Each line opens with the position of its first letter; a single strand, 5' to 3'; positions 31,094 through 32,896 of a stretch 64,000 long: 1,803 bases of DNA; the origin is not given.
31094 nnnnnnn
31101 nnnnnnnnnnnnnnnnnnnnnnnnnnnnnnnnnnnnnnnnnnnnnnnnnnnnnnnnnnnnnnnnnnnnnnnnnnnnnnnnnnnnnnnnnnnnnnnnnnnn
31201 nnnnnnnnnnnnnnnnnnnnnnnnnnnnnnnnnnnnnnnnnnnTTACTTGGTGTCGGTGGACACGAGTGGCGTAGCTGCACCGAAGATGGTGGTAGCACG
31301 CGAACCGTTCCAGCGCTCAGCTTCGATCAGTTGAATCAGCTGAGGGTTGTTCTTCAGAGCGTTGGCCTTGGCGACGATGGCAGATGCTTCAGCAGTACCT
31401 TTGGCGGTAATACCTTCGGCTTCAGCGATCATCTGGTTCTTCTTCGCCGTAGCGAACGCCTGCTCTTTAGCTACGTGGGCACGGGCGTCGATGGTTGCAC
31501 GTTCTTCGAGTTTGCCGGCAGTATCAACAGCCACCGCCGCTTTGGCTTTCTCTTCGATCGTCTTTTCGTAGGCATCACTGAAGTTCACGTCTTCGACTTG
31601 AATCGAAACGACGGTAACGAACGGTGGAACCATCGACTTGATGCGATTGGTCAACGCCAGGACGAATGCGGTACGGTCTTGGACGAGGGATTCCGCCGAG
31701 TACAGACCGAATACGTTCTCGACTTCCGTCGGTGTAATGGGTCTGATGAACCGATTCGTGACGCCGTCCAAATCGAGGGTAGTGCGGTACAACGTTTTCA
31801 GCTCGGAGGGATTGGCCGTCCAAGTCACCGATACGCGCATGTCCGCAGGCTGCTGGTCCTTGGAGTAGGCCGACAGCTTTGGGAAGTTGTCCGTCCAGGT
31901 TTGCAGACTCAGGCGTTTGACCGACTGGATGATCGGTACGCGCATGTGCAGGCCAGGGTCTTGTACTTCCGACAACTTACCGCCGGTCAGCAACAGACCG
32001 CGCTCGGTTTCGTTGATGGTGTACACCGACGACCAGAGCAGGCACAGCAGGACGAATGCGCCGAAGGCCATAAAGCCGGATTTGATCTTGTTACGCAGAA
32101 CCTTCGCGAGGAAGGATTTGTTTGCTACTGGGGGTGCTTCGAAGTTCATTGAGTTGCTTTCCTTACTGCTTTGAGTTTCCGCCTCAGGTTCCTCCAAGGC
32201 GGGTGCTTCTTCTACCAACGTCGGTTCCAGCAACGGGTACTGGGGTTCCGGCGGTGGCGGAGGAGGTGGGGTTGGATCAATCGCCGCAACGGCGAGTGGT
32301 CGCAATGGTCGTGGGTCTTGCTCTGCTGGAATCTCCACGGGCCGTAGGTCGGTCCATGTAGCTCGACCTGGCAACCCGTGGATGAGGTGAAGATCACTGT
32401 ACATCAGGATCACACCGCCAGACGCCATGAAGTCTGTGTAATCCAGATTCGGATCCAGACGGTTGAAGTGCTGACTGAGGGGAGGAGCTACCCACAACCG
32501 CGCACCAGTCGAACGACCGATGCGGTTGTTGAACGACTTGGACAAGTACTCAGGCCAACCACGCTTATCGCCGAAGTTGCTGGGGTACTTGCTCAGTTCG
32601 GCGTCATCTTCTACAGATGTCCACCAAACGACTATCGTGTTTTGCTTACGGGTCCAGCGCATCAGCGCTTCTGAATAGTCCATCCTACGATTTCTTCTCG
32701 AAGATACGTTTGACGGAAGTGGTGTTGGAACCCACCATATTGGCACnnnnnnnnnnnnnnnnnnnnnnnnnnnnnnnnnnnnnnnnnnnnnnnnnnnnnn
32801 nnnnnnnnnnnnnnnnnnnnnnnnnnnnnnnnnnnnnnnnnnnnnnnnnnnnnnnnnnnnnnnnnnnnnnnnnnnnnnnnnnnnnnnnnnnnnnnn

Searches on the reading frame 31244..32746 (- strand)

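Call 17: search_protein_families(library=phrogs, proteins=[window:31244-32746:-], max_evalue=0.001)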
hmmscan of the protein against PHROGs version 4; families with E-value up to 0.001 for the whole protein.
window:31244-32746:- (500 aa): 2 families
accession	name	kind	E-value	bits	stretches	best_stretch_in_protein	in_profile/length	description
phrog_200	-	other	7.2e-41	141.5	1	218-495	78-357/379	lipoprotein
phrog_38808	-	unknown function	2.7e-05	25.4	1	442-495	11-65/68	-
